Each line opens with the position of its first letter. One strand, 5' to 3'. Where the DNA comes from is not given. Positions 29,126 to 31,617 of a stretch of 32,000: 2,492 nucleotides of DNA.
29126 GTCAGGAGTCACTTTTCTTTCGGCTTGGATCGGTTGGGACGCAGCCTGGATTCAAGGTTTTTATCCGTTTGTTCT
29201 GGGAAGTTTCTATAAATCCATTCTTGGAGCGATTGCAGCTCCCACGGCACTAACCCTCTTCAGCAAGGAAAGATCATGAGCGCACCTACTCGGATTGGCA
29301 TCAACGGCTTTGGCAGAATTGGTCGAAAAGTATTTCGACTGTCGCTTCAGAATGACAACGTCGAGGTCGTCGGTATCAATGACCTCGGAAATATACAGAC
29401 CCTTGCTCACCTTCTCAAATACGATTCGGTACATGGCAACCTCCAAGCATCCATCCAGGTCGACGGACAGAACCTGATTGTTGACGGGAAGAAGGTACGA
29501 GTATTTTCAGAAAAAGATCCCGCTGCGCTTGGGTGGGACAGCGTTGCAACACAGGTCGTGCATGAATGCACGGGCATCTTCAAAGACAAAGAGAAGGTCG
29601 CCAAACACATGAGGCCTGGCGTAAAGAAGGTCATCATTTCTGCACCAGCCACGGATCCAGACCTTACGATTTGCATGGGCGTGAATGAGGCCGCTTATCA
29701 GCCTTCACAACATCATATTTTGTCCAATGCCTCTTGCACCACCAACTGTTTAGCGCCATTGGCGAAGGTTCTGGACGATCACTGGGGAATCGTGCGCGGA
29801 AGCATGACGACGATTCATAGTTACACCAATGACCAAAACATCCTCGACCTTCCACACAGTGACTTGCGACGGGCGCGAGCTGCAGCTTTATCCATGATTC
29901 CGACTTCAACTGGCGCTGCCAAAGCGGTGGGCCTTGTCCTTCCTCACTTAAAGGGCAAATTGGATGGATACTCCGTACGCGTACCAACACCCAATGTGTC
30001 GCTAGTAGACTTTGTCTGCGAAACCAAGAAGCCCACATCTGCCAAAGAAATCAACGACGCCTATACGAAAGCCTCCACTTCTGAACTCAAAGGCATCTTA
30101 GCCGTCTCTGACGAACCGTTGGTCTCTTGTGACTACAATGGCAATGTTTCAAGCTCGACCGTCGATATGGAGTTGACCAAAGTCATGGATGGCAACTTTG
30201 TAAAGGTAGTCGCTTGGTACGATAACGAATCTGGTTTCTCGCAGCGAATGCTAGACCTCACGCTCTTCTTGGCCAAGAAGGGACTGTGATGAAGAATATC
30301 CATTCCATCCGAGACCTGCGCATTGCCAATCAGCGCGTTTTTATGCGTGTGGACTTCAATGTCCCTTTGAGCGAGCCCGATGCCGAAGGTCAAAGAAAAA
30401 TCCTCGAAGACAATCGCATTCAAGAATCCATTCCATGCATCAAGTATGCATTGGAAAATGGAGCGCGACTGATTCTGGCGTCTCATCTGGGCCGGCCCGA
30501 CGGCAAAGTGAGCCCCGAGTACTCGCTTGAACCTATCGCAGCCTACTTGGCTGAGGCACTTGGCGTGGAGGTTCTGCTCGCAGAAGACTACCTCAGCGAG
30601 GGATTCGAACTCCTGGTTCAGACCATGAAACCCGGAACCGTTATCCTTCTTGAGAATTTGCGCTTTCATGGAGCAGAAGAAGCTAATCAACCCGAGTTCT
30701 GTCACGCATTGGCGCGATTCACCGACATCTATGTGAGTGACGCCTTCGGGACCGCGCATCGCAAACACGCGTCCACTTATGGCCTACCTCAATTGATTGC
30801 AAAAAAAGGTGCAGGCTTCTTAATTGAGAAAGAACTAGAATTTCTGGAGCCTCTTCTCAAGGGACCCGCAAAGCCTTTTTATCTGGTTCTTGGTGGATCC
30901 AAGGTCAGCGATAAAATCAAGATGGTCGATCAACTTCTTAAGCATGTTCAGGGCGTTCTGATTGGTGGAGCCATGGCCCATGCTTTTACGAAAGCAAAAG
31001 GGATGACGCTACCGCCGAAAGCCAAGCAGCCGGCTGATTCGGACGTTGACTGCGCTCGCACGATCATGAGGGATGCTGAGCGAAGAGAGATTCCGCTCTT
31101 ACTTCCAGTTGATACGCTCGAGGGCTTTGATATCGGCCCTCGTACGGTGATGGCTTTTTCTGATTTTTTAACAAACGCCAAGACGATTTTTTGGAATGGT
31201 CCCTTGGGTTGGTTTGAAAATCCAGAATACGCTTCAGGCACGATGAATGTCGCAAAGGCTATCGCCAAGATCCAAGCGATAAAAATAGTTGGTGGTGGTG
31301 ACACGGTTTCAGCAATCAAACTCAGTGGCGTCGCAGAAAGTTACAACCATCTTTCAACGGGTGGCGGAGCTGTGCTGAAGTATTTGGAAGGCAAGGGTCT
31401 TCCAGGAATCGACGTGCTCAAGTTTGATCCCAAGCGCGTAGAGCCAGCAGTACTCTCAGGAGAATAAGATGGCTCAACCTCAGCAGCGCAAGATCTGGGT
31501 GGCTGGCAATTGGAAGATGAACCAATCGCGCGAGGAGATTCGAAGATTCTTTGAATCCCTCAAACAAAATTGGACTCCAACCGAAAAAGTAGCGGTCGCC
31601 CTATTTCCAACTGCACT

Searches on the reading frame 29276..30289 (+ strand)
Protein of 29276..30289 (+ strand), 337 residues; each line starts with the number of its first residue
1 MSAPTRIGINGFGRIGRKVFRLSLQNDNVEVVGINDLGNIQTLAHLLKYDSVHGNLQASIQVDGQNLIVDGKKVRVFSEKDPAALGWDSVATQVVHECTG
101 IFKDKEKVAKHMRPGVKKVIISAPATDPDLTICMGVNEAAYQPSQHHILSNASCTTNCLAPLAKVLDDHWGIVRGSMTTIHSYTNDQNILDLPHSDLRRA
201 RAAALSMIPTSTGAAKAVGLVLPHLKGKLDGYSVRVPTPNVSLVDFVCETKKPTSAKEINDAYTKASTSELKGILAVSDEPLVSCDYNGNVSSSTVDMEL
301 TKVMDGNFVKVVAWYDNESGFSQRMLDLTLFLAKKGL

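Call 33: search_protein_families(library=pfam, proteins=[window:29276-30289:+], max_evalue=0.001)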
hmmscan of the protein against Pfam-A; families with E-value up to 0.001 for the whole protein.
window:29276-30289:+ (337 aa): 2 families
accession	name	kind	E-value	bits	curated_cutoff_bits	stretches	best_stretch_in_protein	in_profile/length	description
PF02800.25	Gp_dh_C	-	5.6e-65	218.2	24.4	1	159-315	1-158/158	Glyceraldehyde 3-phosphate dehydrogenase, C-terminal domain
PF00044.30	Gp_dh_N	-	6.6e-37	126.3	31.7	1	6-105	2-101/101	Glyceraldehyde 3-phosphate dehydrogenase, NAD binding domain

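Call 76: find_encoding_contigs(protein=window:29276-30289:+, flank=10000, max_places=3)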
Protein window:29276-30289:+ (337 aa): 3 contigs read that carry it; 3 places shown.
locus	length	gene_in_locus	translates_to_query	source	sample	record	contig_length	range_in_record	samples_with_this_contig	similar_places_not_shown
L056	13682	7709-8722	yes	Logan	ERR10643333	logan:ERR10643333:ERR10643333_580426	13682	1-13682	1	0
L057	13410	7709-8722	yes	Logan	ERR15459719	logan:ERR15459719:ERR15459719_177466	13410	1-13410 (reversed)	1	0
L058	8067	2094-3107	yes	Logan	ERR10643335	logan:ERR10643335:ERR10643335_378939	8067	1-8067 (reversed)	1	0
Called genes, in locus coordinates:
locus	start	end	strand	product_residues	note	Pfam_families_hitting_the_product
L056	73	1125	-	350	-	-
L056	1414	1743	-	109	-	PF00462:Glutaredoxin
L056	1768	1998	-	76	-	PF01722:BolA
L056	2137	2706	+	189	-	PF05534:HicB (faint), PF01909:NTP_transf_2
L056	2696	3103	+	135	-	PF05168:HEPN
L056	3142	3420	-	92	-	PF12823:DUF3817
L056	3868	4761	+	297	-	PF13635:DUF4143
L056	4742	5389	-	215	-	PF00730:HhH-GPD, PF00633:HHH (weak)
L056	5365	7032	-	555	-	PF14716:HHH_8, PF14520:HHH_5 (weak), PF02811:PHP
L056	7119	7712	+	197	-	PF02632:BioY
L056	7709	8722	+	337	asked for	PF00044:Gp_dh_N, PF02800:Gp_dh_C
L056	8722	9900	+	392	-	PF00162:PGK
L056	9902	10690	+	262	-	PF00121:TIM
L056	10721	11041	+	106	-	PF03840:SecG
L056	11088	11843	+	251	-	-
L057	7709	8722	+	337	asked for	PF00044:Gp_dh_N, PF02800:Gp_dh_C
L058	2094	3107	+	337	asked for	PF00044:Gp_dh_N, PF02800:Gp_dh_C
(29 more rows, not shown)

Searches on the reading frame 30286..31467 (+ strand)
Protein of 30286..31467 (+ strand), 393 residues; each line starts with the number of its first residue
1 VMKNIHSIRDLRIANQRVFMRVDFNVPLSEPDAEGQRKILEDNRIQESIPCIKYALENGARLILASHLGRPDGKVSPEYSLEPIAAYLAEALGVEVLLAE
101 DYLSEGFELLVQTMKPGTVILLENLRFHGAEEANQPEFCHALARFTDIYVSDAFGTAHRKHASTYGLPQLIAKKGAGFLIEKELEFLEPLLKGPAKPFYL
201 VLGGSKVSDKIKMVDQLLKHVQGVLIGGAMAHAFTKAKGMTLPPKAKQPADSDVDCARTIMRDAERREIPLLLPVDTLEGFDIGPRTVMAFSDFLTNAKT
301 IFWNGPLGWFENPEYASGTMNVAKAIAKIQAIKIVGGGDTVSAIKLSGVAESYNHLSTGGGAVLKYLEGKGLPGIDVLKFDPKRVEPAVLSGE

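Call 33: search_protein_families(library=pfam, proteins=[window:30286-31467:+], max_evalue=0.001)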
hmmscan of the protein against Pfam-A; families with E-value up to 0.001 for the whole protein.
window:30286-31467:+ (393 aa): 1 family
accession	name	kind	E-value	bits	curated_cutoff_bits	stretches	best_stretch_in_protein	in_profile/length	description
PF00162.24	PGK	-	4.7e-123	411.4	27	2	8-277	1-261/379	Phosphoglycerate kinase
